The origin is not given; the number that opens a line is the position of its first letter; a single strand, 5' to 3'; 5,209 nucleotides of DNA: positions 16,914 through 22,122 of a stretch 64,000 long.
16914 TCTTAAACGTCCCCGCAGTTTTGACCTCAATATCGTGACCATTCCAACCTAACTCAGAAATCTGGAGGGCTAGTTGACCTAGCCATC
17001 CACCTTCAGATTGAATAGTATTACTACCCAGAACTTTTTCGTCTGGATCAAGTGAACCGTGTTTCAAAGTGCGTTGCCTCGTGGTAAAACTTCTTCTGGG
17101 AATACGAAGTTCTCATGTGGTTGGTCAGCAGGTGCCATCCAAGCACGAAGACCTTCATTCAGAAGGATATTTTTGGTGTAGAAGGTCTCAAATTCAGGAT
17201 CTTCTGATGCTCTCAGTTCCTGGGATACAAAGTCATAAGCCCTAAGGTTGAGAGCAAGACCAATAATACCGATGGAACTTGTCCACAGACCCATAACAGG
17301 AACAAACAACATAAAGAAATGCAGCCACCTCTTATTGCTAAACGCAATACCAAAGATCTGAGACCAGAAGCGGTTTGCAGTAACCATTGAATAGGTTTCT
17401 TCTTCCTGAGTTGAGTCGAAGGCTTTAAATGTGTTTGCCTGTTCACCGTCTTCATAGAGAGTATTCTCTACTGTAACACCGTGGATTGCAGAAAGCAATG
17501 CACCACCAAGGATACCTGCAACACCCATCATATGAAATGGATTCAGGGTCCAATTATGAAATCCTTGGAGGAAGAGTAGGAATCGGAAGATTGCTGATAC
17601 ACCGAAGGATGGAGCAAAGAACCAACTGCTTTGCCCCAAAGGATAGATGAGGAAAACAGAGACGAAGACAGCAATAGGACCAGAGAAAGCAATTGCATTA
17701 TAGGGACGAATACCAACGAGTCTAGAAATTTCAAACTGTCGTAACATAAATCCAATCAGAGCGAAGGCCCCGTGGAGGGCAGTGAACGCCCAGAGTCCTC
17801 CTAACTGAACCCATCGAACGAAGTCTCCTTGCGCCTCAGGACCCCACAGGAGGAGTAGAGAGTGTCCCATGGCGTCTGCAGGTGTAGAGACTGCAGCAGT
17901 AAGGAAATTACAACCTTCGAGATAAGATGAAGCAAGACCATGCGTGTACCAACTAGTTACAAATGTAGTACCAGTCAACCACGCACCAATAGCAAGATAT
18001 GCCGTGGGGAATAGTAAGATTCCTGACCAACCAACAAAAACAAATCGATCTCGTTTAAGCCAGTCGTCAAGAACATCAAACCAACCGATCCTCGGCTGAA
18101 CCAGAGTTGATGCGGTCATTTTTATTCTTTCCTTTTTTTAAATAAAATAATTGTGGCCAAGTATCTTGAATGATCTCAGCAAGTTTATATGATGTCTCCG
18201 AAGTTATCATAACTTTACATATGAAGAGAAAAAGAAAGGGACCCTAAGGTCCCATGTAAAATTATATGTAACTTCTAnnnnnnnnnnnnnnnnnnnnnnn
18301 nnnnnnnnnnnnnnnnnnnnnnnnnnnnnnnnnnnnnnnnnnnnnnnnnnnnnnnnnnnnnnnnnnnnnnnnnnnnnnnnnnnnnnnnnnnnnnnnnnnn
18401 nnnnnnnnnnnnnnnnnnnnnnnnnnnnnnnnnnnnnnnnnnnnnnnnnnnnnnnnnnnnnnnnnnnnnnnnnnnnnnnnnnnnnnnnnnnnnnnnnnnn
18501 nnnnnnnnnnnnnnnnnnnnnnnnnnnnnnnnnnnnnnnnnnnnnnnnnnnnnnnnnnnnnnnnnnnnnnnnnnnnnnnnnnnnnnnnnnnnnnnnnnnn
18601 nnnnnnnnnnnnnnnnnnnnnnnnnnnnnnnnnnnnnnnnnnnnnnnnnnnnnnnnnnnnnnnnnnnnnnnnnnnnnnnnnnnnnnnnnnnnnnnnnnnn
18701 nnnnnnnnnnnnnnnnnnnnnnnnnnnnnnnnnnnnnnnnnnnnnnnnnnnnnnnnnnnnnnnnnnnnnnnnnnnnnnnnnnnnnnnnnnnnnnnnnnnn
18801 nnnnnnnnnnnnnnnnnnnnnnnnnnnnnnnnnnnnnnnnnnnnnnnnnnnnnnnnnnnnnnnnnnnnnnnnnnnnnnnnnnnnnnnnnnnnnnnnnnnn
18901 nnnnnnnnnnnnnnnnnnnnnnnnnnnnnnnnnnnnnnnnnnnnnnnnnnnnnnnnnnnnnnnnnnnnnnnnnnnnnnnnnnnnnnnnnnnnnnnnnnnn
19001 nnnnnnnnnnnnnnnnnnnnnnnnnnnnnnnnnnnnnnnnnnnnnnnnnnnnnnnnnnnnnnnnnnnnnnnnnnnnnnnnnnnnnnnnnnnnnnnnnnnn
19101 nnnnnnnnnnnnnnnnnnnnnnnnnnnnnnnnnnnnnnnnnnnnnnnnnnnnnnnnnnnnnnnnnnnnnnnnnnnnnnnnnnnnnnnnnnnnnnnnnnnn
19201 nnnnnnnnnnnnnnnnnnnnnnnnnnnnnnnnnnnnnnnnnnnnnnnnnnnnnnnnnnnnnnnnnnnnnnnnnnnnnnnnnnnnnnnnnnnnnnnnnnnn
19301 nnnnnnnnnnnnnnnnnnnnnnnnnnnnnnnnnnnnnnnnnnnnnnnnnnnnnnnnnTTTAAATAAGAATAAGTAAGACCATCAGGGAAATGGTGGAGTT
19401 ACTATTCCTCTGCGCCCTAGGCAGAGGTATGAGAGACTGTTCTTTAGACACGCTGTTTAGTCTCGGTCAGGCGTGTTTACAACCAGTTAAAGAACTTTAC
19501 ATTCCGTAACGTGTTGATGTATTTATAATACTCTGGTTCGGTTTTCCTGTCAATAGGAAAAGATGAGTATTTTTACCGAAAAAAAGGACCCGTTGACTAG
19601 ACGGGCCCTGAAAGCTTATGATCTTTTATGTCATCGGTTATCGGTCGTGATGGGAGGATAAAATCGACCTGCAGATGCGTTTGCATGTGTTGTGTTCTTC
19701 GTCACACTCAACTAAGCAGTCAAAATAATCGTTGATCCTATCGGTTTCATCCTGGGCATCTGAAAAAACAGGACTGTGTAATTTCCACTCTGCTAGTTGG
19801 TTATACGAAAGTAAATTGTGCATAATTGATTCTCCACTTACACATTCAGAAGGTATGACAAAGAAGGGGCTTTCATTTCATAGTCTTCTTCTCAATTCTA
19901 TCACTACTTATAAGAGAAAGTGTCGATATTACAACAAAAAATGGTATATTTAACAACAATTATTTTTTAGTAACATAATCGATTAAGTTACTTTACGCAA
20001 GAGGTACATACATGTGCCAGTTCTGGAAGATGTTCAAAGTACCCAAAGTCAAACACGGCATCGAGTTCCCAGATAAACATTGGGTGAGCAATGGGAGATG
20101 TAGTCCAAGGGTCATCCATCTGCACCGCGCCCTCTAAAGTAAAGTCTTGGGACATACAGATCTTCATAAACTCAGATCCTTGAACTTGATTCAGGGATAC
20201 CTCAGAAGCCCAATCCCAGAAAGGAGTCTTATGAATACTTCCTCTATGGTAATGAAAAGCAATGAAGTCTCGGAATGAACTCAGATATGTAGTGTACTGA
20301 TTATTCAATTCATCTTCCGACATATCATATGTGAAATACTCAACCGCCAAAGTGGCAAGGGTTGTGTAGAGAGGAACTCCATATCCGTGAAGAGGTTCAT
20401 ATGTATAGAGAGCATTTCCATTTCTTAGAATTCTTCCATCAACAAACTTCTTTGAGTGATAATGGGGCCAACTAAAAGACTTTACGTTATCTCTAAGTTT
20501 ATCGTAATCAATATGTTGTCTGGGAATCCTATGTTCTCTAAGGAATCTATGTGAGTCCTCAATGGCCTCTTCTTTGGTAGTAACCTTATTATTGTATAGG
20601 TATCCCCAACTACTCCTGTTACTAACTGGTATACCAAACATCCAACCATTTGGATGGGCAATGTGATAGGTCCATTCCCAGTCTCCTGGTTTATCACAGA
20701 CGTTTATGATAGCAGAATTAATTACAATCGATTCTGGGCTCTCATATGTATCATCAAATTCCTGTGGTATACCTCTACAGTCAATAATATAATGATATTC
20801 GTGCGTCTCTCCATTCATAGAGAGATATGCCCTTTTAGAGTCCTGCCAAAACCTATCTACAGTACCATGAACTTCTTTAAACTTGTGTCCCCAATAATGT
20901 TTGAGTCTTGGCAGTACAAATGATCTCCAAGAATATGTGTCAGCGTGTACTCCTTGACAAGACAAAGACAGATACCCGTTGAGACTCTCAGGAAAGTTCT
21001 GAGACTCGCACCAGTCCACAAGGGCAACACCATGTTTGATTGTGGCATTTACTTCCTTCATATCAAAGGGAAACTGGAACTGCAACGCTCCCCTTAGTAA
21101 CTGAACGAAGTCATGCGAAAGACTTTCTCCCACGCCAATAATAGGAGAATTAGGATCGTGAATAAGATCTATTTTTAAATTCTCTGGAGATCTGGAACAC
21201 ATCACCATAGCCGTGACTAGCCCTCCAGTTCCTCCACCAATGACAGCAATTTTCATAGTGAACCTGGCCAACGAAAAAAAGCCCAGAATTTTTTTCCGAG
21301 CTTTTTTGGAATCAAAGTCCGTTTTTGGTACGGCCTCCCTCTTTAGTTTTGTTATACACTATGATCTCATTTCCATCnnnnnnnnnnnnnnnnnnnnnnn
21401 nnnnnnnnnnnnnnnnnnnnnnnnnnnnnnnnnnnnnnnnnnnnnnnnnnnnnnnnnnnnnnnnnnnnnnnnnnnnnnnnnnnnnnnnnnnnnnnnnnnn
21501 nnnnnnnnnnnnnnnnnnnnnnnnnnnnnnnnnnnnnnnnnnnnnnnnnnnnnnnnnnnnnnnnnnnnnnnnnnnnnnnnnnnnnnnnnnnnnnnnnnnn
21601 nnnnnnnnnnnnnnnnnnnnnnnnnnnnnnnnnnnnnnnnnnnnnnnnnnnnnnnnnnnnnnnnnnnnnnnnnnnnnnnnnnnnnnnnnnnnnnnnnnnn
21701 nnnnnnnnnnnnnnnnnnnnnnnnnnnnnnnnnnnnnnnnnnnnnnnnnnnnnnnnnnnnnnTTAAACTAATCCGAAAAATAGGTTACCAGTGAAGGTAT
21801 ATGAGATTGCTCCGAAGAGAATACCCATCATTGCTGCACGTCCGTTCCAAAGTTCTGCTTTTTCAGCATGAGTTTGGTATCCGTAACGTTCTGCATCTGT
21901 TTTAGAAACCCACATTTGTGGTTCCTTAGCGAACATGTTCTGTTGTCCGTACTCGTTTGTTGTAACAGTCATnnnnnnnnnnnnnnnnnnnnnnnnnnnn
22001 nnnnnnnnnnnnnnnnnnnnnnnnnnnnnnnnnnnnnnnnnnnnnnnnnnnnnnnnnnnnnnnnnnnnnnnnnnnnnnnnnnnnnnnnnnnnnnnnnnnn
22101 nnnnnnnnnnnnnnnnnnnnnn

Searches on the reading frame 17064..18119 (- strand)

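Call 46: search_protein_families(library=pfam, proteins=[window:17064-18119:-], max_evalue=0.0001)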
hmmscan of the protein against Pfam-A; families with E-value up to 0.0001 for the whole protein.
window:17064-18119:- (351 aa): 1 family
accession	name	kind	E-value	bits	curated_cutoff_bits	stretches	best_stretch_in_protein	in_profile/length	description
PF00124.24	Photo_RC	-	7.6e-73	245.4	27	1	27-316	1-256/260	Photosynthetic reaction centre protein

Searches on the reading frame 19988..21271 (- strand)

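Call 3: search_protein_families(library=pfam, proteins=[window:19988-21271:-])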
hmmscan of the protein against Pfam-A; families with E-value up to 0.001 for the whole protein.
window:19988-21271:- (427 aa): 1 family
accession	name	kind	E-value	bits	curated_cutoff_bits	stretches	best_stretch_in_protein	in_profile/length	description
PF04820.20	Trp_halogenase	-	1.3e-27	97.3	21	2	152-360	197-405/458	Tryptophan halogenase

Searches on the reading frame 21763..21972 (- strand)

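Call 53: search_protein_families(library=pfam, proteins=[window:21763-21972:-], max_evalue=0.001)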
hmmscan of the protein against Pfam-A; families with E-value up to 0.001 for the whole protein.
window:21763-21972:- (69 aa): 1 family
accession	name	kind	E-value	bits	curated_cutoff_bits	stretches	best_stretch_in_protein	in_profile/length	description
PF00504.26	Chloroa_b-bind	-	0.00056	20.9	22.3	1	34-53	137-156/162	Chlorophyll A-B binding protein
